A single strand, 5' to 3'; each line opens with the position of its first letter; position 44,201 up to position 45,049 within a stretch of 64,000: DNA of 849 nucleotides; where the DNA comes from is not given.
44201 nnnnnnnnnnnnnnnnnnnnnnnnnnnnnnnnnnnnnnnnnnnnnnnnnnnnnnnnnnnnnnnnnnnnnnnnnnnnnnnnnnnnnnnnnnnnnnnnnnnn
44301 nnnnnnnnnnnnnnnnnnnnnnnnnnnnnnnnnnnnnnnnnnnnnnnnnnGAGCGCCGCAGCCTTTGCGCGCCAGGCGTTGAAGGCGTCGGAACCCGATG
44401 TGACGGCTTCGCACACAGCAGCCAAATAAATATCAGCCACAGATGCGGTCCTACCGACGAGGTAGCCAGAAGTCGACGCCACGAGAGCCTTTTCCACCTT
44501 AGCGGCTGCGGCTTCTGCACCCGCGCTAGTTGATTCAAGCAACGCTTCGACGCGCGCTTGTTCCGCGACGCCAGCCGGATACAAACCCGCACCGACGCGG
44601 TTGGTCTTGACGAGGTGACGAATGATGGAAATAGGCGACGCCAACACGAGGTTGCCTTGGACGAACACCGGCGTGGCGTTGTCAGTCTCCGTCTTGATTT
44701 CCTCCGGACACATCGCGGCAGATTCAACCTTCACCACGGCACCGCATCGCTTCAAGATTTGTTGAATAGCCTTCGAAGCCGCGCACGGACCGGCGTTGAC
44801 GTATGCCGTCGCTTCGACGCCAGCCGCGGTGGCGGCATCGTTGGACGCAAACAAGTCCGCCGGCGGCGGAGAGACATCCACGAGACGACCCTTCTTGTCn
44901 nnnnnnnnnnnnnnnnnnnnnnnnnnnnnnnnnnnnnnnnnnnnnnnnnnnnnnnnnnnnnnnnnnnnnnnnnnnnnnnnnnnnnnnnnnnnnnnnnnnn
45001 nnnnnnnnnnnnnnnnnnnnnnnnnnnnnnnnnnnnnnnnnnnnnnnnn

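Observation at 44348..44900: Seryl-tRNA synthetase carries a C-terminal GST-like extension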

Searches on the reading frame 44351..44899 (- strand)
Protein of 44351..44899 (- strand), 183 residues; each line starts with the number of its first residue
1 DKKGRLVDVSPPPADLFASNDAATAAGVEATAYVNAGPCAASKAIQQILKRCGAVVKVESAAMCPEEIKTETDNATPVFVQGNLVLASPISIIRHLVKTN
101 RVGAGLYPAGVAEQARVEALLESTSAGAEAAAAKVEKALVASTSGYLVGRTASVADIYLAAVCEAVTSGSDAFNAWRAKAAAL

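Call 6: search_protein_families(library=pfam, proteins=[window:44351-44899:-], max_evalue=10)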
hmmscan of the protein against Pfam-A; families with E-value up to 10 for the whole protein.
window:44351-44899:- (183 aa): 4 families
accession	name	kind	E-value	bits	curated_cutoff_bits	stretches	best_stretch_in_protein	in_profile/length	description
PF14497.11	GST_C_3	-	0.00092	19.8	21.6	1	133-168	36-71/104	Glutathione S-transferase, C-terminal domain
PF00043.30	GST_C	-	0.0056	17.3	20.7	1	113-164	16-65/93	Glutathione S-transferase, C-terminal domain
PF13410.11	GST_C_2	-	0.018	15.6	24.9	1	127-165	10-46/69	Glutathione S-transferase, C-terminal domain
PF09355.15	Phage_Gp19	-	0.06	14.2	22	1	112-171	8-66/116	Phage protein Gp19/Gp15/Gp42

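Call 7: search_protein_families(library=ncbifam, proteins=[window:44351-44899:-], max_evalue=10)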
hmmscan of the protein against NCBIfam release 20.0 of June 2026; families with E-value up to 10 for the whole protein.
window:44351-44899:- (183 aa): 1 family
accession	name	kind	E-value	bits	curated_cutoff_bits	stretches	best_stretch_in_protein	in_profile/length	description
TIGR01262.1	maiA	equivalog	0.056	13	171.05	1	134-163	141-170/211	maleylacetoacetate isomerase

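Call 8: search_solved_structures(query=window:44351-44899:-, max_evalue=10, show_alignments=3)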
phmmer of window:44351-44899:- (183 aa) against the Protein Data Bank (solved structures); distinct sequences matched with E-value up to 10: 9.
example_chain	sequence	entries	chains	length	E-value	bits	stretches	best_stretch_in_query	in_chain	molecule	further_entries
6iy6_E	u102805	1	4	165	0.036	17.5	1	67-164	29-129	Bifunctional glutamate/proline--tRNA ligase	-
8z3b_A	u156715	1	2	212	0.13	15.7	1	60-118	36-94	Glutathione S-transferase delta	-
4kdu_A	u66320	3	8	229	0.16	15.4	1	65-122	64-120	Glutathione S-transferase domain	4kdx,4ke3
3cqb_A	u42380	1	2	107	0.33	14.4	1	82-169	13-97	Probable protease htpX homolog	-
4hz4_A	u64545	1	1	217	0.52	13.8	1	57-98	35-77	Glutathione-S-transferase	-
3vk9_A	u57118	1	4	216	0.76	13.2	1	61-118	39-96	Glutathione S-transferase delta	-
6keq_AA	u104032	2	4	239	0.83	13.1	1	73-121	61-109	Glutathione S-transferase E14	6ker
6t2t_A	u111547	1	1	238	0.92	12.9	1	73-121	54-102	Glutathione S-transferase E14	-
6kel_AA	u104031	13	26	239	1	12.8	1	73-121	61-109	Glutathione S-transferase E14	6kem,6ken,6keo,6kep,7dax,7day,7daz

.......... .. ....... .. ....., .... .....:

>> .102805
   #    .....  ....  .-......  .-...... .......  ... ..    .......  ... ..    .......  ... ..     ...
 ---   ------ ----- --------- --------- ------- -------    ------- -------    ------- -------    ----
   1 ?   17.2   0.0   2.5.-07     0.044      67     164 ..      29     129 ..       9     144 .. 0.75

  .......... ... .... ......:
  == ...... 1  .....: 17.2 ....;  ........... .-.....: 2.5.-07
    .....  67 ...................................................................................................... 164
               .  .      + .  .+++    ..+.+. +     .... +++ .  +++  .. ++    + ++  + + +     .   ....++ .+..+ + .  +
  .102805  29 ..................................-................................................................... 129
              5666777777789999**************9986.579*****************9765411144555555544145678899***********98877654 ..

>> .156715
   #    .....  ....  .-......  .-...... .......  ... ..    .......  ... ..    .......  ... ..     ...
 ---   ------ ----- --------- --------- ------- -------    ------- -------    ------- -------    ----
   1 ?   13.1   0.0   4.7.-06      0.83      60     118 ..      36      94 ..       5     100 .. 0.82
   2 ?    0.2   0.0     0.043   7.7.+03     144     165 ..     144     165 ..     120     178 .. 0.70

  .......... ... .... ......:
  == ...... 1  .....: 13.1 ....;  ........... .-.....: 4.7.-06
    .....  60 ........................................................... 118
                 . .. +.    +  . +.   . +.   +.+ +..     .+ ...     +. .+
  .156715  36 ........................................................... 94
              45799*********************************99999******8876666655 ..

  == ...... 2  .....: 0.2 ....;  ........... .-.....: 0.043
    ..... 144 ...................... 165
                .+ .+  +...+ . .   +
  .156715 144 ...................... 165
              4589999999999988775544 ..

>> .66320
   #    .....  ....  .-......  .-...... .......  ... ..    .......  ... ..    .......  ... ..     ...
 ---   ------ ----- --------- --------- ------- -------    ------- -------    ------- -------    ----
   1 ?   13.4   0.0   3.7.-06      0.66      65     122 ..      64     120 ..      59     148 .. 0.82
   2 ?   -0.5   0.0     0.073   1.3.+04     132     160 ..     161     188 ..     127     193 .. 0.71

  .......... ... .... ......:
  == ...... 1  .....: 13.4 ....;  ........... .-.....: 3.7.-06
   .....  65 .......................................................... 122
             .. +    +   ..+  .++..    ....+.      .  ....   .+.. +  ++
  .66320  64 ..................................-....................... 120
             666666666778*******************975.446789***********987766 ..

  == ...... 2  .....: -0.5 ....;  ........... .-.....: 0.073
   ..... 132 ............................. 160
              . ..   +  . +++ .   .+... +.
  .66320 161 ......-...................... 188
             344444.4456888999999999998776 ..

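Call 9: find_homologous_proteins(query=window:44351-44899:-, max_evalue=0.001)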
Query window:44351-44899:- (183 aa): 4 proteins with E <= 0.001 among 840 candidates.
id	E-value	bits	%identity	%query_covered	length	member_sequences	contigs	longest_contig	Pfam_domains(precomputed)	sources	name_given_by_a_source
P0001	5.9e-78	279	75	98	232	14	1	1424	-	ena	-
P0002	4.6e-72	259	72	100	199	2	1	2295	-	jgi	-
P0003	2.2e-69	251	66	100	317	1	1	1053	PF14497.12,PF00587.31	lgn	-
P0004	9.0e-40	154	70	58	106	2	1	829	PF13410.12,PF00043.31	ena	-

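Call 16: search_solved_structures(query=A2, max_evalue=10, show_alignments=2)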
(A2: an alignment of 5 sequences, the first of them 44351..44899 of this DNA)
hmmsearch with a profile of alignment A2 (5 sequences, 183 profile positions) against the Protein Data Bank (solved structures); distinct sequences matched with E-value up to 10: 46.
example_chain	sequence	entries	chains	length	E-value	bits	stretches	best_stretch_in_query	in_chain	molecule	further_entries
5a1n_A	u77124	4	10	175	0.00085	22.6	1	76-168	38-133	BIFUNCTIONAL GLUTAMATE/PROLINE--TRNA LIGASE | Glutamate--tRNA ligase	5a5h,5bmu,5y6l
6iy6_E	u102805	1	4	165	0.0011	22.3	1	76-168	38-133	Bifunctional glutamate/proline--tRNA ligase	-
5a34_A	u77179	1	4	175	0.0013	22.1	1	76-168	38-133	BIFUNCTIONAL GLUTAMATE/PROLINE--TRNA LIGASE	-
8z3b_A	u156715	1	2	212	0.0043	20.3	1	62-118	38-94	Glutathione S-transferase delta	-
4kdu_A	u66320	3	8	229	0.0054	20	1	69-122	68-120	Glutathione S-transferase domain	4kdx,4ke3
4hz4_A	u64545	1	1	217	0.0058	19.9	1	58-103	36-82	Glutathione-S-transferase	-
3w8s_A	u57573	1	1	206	0.0083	19.4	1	139-163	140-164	Glutathione S-transferase-3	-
6keq_AA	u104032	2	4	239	0.017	18.4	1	74-121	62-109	Glutathione S-transferase E14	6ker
6t2t_A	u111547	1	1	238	0.018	18.3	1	74-121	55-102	Glutathione S-transferase E14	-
6kel_AA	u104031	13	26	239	0.018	18.3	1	74-121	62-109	Glutathione S-transferase E14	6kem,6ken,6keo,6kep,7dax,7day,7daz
3zml_A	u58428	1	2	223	0.065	16.5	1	62-122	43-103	GLUTATHIONE S-TRANSFERASE E2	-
3zmk_A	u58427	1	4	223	0.066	16.5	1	62-122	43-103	GLUTATHIONE S-TRANSFERASE E2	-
2on5_A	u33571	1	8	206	0.068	16.4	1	135-167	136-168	Na Glutathione S-transferase 2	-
3vk9_A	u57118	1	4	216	0.12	15.6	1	63-118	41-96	Glutathione S-transferase delta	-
2ws2_A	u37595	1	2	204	0.12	15.6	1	134-161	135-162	GLUTATHIONE S-TRANSFERASE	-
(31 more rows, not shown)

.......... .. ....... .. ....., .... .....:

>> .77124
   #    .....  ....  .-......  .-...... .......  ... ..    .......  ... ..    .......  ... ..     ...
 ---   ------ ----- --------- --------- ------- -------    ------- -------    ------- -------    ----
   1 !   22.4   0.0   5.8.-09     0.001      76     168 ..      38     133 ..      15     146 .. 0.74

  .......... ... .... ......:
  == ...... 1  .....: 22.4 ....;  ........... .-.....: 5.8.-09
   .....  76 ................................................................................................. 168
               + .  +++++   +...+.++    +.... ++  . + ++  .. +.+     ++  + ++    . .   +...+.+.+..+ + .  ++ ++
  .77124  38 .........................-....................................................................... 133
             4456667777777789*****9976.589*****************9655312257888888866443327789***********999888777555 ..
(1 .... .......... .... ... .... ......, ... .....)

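Call 21: search_protein_representatives(alignment_id=A2)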
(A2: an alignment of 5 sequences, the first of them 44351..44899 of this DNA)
Query: 5 sequences, 183 profile positions. Proteins with E-value up to 0.001 (for the whole library): 15; up to 1e-10: 3; up to 1e-30: 1. The best 15 are listed.
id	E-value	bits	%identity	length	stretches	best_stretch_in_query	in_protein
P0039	2.5e-92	324.2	-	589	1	1-183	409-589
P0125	8.8e-18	81.3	-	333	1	1-178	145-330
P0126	6.4e-11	58.9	-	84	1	1-44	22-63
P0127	1.9e-10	57.4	-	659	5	132-163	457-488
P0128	9.0e-10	55.2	-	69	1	117-182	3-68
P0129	1.8e-09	54.2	-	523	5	130-161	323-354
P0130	6.4e-05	39.4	-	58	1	1-45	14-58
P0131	1.1e-04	38.7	-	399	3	135-171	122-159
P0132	2.9e-04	37.2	-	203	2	42-115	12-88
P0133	3.5e-04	37.0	-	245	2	86-125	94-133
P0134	3.7e-04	36.9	-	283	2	121-158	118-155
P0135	4.6e-04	36.6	-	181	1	48-121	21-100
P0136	6.0e-04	36.2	-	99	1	1-28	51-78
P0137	6.7e-04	36.0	-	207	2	73-123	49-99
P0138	9.9e-04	35.5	-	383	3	119-162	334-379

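Call 22: predict_structure(alignment_id=A2)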
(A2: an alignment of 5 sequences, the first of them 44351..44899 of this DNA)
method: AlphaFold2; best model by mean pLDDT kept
length: 183 residues; sequences in the alignment: 5
mean_pLDDT: 63.5   pTM: 0.65
mean pLDDT of the five models: 63.5, 55.3, 45.5, 44.0, 43.7
residues with pLDDT >= 90: 2; 70-90: 51; 50-70: 105; < 50: 25
segments of 3 or more residues with pLDDT < 50: 1-4, 148-152, 161-169, 179-183
pLDDT, mean of each block of 10 residues (from residue 1): 50 62 72 74 69 77 83 76 76 72 63 61 56 58 51 51 45 52 44
secondary structure, 60 per line:
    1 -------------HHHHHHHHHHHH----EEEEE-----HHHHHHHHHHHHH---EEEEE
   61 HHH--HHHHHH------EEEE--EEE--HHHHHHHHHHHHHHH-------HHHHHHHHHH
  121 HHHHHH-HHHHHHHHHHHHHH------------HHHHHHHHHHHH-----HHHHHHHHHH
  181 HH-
elements in order: H14-25 E30-34 H40-52 E56-60 H66-71 E78-81 E84-86 H89-103 H111-126 H128-141 H154-165 H171-182

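Call 26: fold_search(model_id=the predicted structure, library=pdb)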
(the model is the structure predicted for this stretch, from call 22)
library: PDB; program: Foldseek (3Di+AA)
matches with E <= 10: 505; with E <= 0.001: 1
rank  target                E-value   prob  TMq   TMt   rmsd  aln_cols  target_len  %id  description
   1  5u51_C                9.8e-04  1.00  0.45  0.43  10.6       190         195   13  Structure of Francisella tularensis heterodimeric SspA (MglA-SspA) in complex with ppGpp (released 2017-08-16)
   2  4gsn_A                1.9e-03  1.00  0.50  0.44   7.4       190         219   17  Crystal Structure of GSTe2 ZAN/U variant from Anopheles gambiae (released 2014-03-12)
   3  2imk_B                2.0e-03  1.00  0.46  0.40   7.7       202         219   17  Structures of an Insect Epsilon-class Glutathione S-transferase from the Malaria Vector Anopheles Gambiae: Evidence fo (released 2007-10-09)
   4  2imi_B                2.2e-03  1.00  0.49  0.42   7.7       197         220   18  Structures of an Insect Epsilon-class Glutathione S-transferase from the Malaria Vector Anopheles Gambiae: Evidence fo (released 2007-10-09)
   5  2il3_B                3.2e-03  1.00  0.48  0.41   8.4       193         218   16  Structures of an Insect Epsilon-class Glutathione S-transferase from the Malaria Vector Anopheles Gambiae: Evidence fo (released 2007-10-09)
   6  6weg_C                3.9e-03  1.00  0.43  0.41   7.3       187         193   13  Structure of Ft (MglA-SspA)-ppGpp-PigR peptide complex (released 2020-11-11)
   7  1k0b_B                4.1e-03  1.00  0.53  0.43   7.5       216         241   13  Ure2p in Complex with Glutathione (released 2001-12-21)
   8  4omv_A                4.1e-03  1.00  0.44  0.42   6.6       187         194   10  Crystal Structure of a Putative Macrophage Growth Locus, subunit A From Francisella tularensis SCHU S4 (released 2014-02-05)
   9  4qq7_B                4.6e-03  1.00  0.49  0.46   8.4       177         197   19  Crystal Structure of Putative stringent starvation protein A from Burkholderia cenocepacia with bound glutathione (released 2014-07-16)
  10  3ubl_A                4.8e-03  1.00  0.47  0.42   6.4       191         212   14  Crystal structure of glutathione transferase (TARGET EFI-501770) from leptospira interrogans with gsh bound (released 2011-11-09)
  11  2il3_A                4.8e-03  1.00  0.48  0.42   7.8       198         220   19  Structures of an Insect Epsilon-class Glutathione S-transferase from the Malaria Vector Anopheles Gambiae: Evidence fo (released 2007-10-09)
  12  7day_B                4.8e-03  1.00  0.44  0.38   9.6       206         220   16  Crystal structure of Drosophila melanogaster Noppera-bo, glutathione S-transferase epsilon 14 (DmGSTE14), in TDP013-,  (released 2021-02-10)
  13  1tw9_F                5.1e-03  1.00  0.38  0.34   8.3       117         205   17  Glutathione Transferase-2, apo form, from the nematode Heligmosomoides polygyrus (released 2004-08-03)
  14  7rka_A                5.3e-03  1.00  0.48  0.44   5.9       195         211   14  Crystal structure analysis of Colorado potato beetle glutathione-S transferase LdGSTu1 (released 2022-07-06)
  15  5u51_B                5.3e-03  1.00  0.47  0.44   6.4       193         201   11  Structure of Francisella tularensis heterodimeric SspA (MglA-SspA) in complex with ppGpp (released 2017-08-16)
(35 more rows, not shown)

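Call 32: search_solved_structures(query=A3, max_evalue=0.01, show_alignments=3)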
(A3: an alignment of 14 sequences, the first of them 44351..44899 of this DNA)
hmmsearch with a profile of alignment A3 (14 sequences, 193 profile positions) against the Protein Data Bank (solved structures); distinct sequences matched with E-value up to 0.01: 230 (the best 60 are shown).
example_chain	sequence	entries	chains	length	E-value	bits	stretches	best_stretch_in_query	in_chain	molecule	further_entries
4kdu_A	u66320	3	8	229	4.4e-17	66.1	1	62-172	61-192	Glutathione S-transferase domain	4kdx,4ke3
3vk9_A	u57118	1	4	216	5.3e-15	59.3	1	32-190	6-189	Glutathione S-transferase delta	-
8z3b_A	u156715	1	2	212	7.8e-15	58.7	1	36-191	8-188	Glutathione S-transferase delta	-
3wyw_A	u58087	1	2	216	1.1e-14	58.3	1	51-191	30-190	Glutathione S-transferase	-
4iel_A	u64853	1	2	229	1.6e-13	54.4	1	63-167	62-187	Glutathione S-transferase, N-terminal domain protein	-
6keq_AA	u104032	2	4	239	1.2e-12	51.6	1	71-190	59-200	Glutathione S-transferase E14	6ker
6t2t_A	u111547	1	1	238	1.4e-12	51.4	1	72-190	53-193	Glutathione S-transferase E14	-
9nxw_A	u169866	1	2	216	1.5e-12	51.3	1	56-190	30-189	Glutathione S transferase class delta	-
6kel_AA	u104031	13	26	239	1.7e-12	51.1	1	72-190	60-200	Glutathione S-transferase E14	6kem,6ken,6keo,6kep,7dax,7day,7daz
9nxu_A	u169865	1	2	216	2e-12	50.9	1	58-190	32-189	Glutathione S transferase class delta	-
3zmk_A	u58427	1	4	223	5.1e-12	49.6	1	59-187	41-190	GLUTATHIONE S-TRANSFERASE E2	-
3zml_A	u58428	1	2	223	6.3e-12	49.2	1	59-187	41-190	GLUTATHIONE S-TRANSFERASE E2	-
4gsn_A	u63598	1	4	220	1.5e-11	48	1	62-188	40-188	Glutathione S-transferase E2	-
1jlv_A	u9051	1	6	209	1.6e-11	48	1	38-189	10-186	glutathione transferase GST1-3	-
2il3_A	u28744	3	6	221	2.3e-11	47.4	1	62-188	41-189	Epsilon-class Glutathione S-transferase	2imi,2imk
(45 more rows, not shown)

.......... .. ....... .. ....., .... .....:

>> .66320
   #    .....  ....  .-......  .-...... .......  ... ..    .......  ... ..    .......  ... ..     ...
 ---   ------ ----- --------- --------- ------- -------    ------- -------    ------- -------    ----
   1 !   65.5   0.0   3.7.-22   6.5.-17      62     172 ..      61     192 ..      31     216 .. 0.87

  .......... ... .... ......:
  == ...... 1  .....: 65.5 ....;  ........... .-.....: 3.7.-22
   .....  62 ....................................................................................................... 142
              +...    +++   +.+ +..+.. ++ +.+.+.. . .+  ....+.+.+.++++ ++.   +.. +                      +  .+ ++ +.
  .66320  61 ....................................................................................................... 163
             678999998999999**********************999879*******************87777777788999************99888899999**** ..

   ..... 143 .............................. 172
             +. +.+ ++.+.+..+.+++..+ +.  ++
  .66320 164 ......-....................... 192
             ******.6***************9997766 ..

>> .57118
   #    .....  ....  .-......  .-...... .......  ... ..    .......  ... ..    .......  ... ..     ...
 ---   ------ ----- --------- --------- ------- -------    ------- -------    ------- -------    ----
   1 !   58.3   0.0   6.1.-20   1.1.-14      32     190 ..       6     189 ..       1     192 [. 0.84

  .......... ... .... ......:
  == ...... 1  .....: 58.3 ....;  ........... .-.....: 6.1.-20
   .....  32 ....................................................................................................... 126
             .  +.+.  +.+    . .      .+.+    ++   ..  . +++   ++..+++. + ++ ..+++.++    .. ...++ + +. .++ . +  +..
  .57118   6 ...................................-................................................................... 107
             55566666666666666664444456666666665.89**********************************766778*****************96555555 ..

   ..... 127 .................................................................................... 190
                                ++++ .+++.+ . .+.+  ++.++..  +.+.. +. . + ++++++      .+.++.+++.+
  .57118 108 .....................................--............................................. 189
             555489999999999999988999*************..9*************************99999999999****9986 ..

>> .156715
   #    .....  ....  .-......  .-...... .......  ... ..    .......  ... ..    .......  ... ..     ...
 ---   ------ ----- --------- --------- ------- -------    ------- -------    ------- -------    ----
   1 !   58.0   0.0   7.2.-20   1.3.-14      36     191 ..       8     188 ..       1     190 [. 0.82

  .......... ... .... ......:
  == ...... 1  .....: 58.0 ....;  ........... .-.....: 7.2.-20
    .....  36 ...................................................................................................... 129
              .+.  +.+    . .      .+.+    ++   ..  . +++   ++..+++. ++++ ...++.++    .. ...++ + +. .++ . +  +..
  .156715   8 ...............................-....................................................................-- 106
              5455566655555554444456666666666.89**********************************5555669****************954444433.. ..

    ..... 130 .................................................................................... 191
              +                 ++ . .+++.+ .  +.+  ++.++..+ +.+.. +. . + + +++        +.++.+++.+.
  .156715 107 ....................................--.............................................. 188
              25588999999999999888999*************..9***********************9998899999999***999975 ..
